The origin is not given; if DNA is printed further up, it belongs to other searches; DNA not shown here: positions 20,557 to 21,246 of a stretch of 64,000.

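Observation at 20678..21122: GxxExxY nuclease-fold gene exactly bracketed by a word-type inverted repeat and wedged between SRP RNA and mazG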

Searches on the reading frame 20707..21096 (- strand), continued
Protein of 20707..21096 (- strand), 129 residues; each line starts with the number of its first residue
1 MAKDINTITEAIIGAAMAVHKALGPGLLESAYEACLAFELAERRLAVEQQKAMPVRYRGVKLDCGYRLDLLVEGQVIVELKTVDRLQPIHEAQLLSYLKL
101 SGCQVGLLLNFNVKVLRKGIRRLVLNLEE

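Call 88: fold_search(model_id=the predicted structure, library=pdb)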
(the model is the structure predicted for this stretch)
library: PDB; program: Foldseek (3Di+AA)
matches with E <= 10: 296; with E <= 0.001: 0
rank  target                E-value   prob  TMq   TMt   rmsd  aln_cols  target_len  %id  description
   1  3sz4                  3.9e-03  0.98  0.45  0.32  12.7       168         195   12  Crystal Structure of LHK-Exo in complex with dAMP (released 2012-02-15)
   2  3syy                  5.7e-03  0.98  0.49  0.35  15.4       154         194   14  Crystal Structure of an alkaline exonuclease (LHK-Exo) from Laribacter hongkongensis (released 2012-02-15)
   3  4ic1_A                1.1e-02  0.99  0.51  0.35   5.0       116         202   22  Crystal structure of SSO0001 (released 2013-01-16)
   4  4ic1_G                1.1e-02  0.99  0.50  0.35   5.0       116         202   22  Crystal structure of SSO0001 (released 2013-01-16)
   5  4ic1_B                1.2e-02  0.90  0.43  0.29  13.3       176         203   16  Crystal structure of SSO0001 (released 2013-01-16)
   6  6m9k_B                1.6e-02  0.97  0.49  0.31  13.7       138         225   13  Crystal structure of lambda exonuclease in complex with the Red beta C-terminal domain (released 2019-01-02)
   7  4ic1_D                2.2e-02  0.82  0.42  0.28  11.8       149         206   15  Crystal structure of SSO0001 (released 2013-01-16)
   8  3slp_A                3.4e-02  0.77  0.42  0.27  14.3       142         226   15  Crystal Structure of Lambda Exonuclease in Complex with a 12 BP Symmetric DNA Duplex (released 2011-07-20)
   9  3sm4_B                3.6e-02  0.89  0.47  0.29  13.9       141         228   12  Crystal Structure of the K131A Mutant of Lambda Exonuclease in Complex with a 5'-Phosphorylated 14-mer/12-mer Duplex a (released 2011-07-20)
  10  3k93                  3.6e-02  0.75  0.42  0.28  14.2       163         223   13  Crystal structure of phage related exonuclease (YP_719632.1) from HAEMOPHILUS SOMNUS 129PT at 2.15 A resolution (released 2009-11-03)
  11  1avq_A                3.9e-02  0.84  0.45  0.28  14.0       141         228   13  TOROIDAL STRUCTURE OF LAMBDA EXONUCLEASE DETERMINED AT 2.4 ANGSTROMS (released 1998-03-18)
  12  3sm4_A                4.1e-02  0.75  0.42  0.27  14.3       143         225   11  Crystal Structure of the K131A Mutant of Lambda Exonuclease in Complex with a 5'-Phosphorylated 14-mer/12-mer Duplex a (released 2011-07-20)
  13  1avq_C                7.4e-02  0.72  0.45  0.29  14.1       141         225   13  TOROIDAL STRUCTURE OF LAMBDA EXONUCLEASE DETERMINED AT 2.4 ANGSTROMS (released 1998-03-18)
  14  3sm4_C                1.2e-01  0.57  0.44  0.28  14.3       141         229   12  Crystal Structure of the K131A Mutant of Lambda Exonuclease in Complex with a 5'-Phosphorylated 14-mer/12-mer Duplex a (released 2011-07-20)
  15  2cv8_B                1.3e-01  0.25  0.33  0.26  10.6       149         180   10  Crystal structure of tRNA-intron endonuclease from Sulfolobus tokodaii (released 2005-12-01)
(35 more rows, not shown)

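Call 94: search_dna_similar(query=window:20710-21096:-, collection=plasmids, mode=protein, max_rows=15)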
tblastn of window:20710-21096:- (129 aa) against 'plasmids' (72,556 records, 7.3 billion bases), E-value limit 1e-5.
Records with a match: 8; places in all: 10; records where one place covers at least 80% of the query: 7.
Best place of each record, by identity: <60% 8.
By first word of the organism name: Gemmatirosa 1; Bacteroides 1; Bernardetia 1; Sphingomonas 1; Fusobacteria 1; Prevotella 1; Treponema 1; Persicobacter 1.
By predicted mobility (MOB-suite, as given by PLSDB): non-mobilizable 8.
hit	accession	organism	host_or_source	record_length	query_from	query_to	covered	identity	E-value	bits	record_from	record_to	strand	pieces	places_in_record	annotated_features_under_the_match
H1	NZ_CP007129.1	Gemmatirosa kalamazoonensis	-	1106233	6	127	95%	59.1%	2e-29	152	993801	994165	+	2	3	record has no annotation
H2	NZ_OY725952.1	Bacteroides finegoldii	-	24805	1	125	97%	51.2%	2e-39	146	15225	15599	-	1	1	GxxExxY protein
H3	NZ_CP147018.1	Bernardetia sp. Wsw4-3y2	Red alga,Red algae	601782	4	125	95%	52.0%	7e-34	130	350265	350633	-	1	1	GxxExxY protein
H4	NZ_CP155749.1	Sphingomonas parapaucimobilis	Chinese cabbage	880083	4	124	94%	44.6%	2e-26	109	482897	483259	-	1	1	GxxExxY protein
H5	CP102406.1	Fusobacteria bacterium ZRK30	pure culture,cold seep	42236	8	114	83%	40.2%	5e-15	77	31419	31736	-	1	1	GxxExxY protein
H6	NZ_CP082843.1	Prevotella nigrescens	-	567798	12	112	78%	42.6%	1e-19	90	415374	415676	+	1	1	GxxExxY protein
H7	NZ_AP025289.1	Treponema saccharophilum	-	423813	9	117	84%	37.6%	3e-16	81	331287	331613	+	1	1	GxxExxY protein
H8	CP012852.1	Persicobacter sp. JZB09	cell culture,soil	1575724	8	111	81%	34.6%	2e-10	64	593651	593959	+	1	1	none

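Call 95: search_dna_similar(query=window:20710-21096:-, collection=phages, mode=protein, max_rows=10)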
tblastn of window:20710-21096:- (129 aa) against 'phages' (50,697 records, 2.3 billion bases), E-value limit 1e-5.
No match.

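Call 96: get_annotated_region(hit=H2, flank=1500)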
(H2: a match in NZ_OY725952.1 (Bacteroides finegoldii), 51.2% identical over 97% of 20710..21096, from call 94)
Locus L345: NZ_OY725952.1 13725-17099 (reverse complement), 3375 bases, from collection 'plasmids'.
description: Bacteroides finegoldii strain Bacteroides finegoldii TSDC17.2-1.1 plasmid 50, complete sequence
organism: Bacteroides finegoldii (NCBI taxid 338188)
taxonomy: Bacteria; Bacteroidota; Bacteroidia; Bacteroidales; Bacteroidaceae; Bacteroides; Bacteroides finegoldii
host: -; source: -; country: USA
typing (MOB-suite, as given by PLSDB): non-mobilizable
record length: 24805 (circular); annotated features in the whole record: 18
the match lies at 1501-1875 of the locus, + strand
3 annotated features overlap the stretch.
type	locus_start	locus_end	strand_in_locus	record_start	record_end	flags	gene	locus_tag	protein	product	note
CDS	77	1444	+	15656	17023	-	radA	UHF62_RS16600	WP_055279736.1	DNA repair protein RadA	GO:0006281 - DNA repair [Evidence IEA]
CDS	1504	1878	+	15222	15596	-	-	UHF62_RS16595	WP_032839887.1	GxxExxY protein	-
CDS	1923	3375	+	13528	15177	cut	-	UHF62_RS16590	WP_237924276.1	FAD-dependent protein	-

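Call 97: get_annotated_region(hit=H3, flank=1500)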
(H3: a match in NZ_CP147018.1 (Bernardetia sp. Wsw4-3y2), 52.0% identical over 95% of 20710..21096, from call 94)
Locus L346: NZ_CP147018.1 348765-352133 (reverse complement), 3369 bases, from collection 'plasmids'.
description: Bernardetia sp. Wsw4-3y2 plasmid plasmd1, complete sequence
organism: Bernardetia sp. Wsw4-3y2 (NCBI taxid 3127471)
taxonomy: Bacteria; Bacteroidota; Cytophagia; Cytophagales; Bernardetiaceae; Bernardetia; Bernardetia sp. Wsw4-3y2
host: -; source: Red alga,Red algae; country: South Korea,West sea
typing (MOB-suite, as given by PLSDB): non-mobilizable
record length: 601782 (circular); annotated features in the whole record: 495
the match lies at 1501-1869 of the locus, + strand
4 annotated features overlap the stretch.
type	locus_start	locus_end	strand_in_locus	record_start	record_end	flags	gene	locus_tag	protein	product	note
CDS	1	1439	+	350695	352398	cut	ade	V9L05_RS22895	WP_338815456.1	adenine deaminase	GO:0006168 - adenine salvage [Evidence IEA]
CDS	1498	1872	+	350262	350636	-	-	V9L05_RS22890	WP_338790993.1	GxxExxY protein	-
CDS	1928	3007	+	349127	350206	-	-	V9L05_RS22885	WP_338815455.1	mannose-1-phosphate guanylyltransferase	-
CDS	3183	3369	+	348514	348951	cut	-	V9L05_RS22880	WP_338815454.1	hypothetical protein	-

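Call 102: search_protein_families(library=pfam, proteins=[L059:1278-1634:+])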
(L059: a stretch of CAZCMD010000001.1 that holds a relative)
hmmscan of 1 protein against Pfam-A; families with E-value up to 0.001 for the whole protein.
L059:1278-1634:+ (118 aa): 2 families
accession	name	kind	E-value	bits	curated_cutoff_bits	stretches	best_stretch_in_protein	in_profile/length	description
PF05635.17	23S_rRNA_IVP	-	5.3e-34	117.1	33.8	1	5-109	1-105/106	23S rRNA-intervening sequence protein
PF22296.2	bAvd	-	0.00011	23.1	40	1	11-113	5-105/107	bAvd-like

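Call 109: get_annotated_region(hit=H4, flank=400)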
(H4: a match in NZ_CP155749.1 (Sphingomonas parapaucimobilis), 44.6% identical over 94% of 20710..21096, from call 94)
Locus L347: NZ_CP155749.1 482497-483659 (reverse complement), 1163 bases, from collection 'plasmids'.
description: Sphingomonas parapaucimobilis strain YK209 plasmid unnamed1, complete sequence
organism: Sphingomonas parapaucimobilis (NCBI taxid 28213)
taxonomy: Bacteria; Pseudomonadota; Alphaproteobacteria; Sphingomonadales; Sphingomonadaceae; Sphingomonas; Sphingomonas parapaucimobilis
host: -; source: Chinese cabbage; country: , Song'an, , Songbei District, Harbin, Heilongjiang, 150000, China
typing (MOB-suite, as given by PLSDB): non-mobilizable
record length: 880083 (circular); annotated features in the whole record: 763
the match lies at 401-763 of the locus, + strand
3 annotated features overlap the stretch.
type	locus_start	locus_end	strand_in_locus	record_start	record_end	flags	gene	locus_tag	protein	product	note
CDS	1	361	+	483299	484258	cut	fabD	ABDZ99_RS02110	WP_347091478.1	ACP S-malonyltransferase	GO:0006633 - fatty acid biosynthetic process [Evidence IEA]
CDS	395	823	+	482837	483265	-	-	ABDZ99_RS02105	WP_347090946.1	GxxExxY protein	-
CDS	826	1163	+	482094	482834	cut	fabG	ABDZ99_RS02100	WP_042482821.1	3-oxoacyl-[acyl-carrier-protein] reductase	GO:0006633 - fatty acid biosynthetic process [Evidence IEA]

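Call 110: get_annotated_region(hit=H5, flank=400)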
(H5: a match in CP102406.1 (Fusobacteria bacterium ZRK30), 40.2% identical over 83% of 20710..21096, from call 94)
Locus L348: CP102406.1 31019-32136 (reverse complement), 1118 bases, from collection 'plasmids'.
description: Fusobacteria bacterium ZRK30 plasmid pZRK30-1, complete sequence
organism: Fusobacteria bacterium ZRK30 (NCBI taxid 2970471)
taxonomy: Bacteria; Fusobacteriota; ; ; ; ; Fusobacteria bacterium ZRK30
host: -; source: pure culture,cold seep; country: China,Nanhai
typing (MOB-suite, as given by PLSDB): non-mobilizable
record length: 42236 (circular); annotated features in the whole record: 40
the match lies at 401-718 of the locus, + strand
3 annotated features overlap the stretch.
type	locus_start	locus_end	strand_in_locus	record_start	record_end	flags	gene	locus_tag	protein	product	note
CDS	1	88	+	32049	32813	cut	-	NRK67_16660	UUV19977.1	ATP-binding protein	-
CDS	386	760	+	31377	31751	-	-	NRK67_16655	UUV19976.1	GxxExxY protein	-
CDS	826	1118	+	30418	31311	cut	-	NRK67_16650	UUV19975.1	metal-dependent hydrolase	-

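Call 111: get_annotated_region(hit=H6, flank=400)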
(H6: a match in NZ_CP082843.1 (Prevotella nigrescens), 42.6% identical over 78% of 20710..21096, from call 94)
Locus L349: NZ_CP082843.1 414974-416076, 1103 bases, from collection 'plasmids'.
description: Prevotella nigrescens strain FDAARGOS_1486 plasmid unnamed, complete sequence
organism: Prevotella nigrescens (NCBI taxid 28133)
taxonomy: Bacteria; Bacteroidota; Bacteroidia; Bacteroidales; Prevotellaceae; Prevotella; Prevotella nigrescens
host: -; source: -; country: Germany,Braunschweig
typing (MOB-suite, as given by PLSDB): non-mobilizable; mating-pair formation MPF_T
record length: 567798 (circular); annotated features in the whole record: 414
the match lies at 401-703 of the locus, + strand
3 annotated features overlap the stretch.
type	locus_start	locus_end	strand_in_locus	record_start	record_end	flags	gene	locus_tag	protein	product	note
CDS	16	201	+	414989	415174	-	-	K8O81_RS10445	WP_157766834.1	hypothetical protein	-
CDS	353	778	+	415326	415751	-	-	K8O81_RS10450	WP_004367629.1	GxxExxY protein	-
CDS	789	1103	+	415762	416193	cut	-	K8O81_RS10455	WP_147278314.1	hypothetical protein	-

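Call 112: get_annotated_region(hit=H7, flank=400)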
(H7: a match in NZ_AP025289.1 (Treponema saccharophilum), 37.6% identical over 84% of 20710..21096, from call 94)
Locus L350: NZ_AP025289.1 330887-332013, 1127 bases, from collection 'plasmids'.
description: Treponema saccharophilum strain JCM 32279 plasmid pTS1, complete sequence
organism: Treponema saccharophilum (NCBI taxid 165)
taxonomy: Bacteria; Spirochaetota; Spirochaetia; Spirochaetales; Treponemataceae; Treponema; Treponema saccharophilum
host: -; source: -; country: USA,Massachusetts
typing (MOB-suite, as given by PLSDB): non-mobilizable
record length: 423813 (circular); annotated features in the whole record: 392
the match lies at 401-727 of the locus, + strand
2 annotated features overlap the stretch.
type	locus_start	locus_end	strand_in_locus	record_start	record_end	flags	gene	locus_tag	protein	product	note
CDS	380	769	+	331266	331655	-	-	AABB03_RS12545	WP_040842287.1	GxxExxY protein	-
CDS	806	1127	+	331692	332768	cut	-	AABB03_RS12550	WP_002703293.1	Fic family protein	-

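Call 113: get_annotated_region(hit=H1, flank=400)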
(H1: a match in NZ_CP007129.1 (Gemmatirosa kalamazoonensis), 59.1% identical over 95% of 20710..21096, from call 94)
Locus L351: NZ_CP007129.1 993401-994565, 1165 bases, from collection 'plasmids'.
description: Gemmatirosa kalamazoonensis strain KBS708 plasmid 1, complete sequence
organism: Gemmatirosa kalamazoonensis (NCBI taxid 861299)
taxonomy: Bacteria; Gemmatimonadota; Gemmatimonadia; Gemmatimonadales; Gemmatimonadaceae; Gemmatirosa; Gemmatirosa kalamazoonensis
host: -; source: -; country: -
typing (MOB-suite, as given by PLSDB): non-mobilizable
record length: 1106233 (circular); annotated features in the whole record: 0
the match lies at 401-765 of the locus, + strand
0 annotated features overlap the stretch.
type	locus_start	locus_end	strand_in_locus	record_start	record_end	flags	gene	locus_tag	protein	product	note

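Call 117: fold_search(model_id=the predicted structure, library=viral)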
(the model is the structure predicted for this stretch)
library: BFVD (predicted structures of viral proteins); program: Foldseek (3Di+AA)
matches with E <= 10: 354; with E <= 0.001: 4
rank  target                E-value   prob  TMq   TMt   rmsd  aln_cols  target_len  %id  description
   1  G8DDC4                6.2e-09  1.00  0.76  0.64   3.2       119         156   24  (no name in the UniProt tables at hand)
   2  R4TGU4                3.5e-07  1.00  0.72  0.71   4.0       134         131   30  PD-(D/E)XK nuclease [Halogranum tailed virus 1]
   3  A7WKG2                6.5e-05  1.00  0.55  0.36   9.8       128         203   21  Nuclease [Betalipothrixvirus pozzuoliense]
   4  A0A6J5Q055            2.8e-04  1.00  0.54  0.28  12.8       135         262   16  PD-(D/E)XK nuclease superfamily [uncultured Caudovirales phage]
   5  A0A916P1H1            1.1e-03  0.99  0.42  0.18  12.5       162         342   14  Uncharacterized protein [Choristoneura biennis entomopoxvirus]
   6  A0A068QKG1            1.1e-03  0.97  0.39  0.20  14.2       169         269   20  Uncharacterized protein [Armadillidium vulgare iridescent virus]
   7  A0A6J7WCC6            1.2e-03  1.00  0.53  0.25  12.1       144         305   19  COG5377 Phage-related protein, predicted endonuclease [uncultured Caudovirales phage]
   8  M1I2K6                1.5e-03  0.94  0.36  0.18  15.7       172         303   10  (no name in the UniProt tables at hand)
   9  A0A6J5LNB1            2.1e-03  0.99  0.46  0.23  13.3       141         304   19  COG5377 Phage-related protein, predicted endonuclease [uncultured Caudovirales phage]
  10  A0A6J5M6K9            2.5e-03  0.97  0.43  0.24  12.6       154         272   18  COG5377 Phage-related protein, predicted endonuclease (Fragment) [uncultured Caudovirales phage]
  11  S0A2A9                3.2e-03  0.99  0.48  0.32  14.6       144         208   16  Exonuclease, YqaJ (Recombinase) [Cellulophaga phage phi10:1]
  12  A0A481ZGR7            3.6e-03  0.99  0.49  0.34  12.6       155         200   10  YqaJ-like recombinase [Pithovirus LCPAC406]
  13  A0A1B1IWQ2            4.7e-03  0.87  0.33  0.18  11.2       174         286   12  (no name in the UniProt tables at hand)
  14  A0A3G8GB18            5.0e-03  1.00  0.51  0.45   4.0       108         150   17  (no name in the UniProt tables at hand)
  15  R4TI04                5.7e-03  0.90  0.36  0.21  14.0       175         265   12  PD-(D/E)XK nuclease [Haloarcula californiae tailed virus 1]
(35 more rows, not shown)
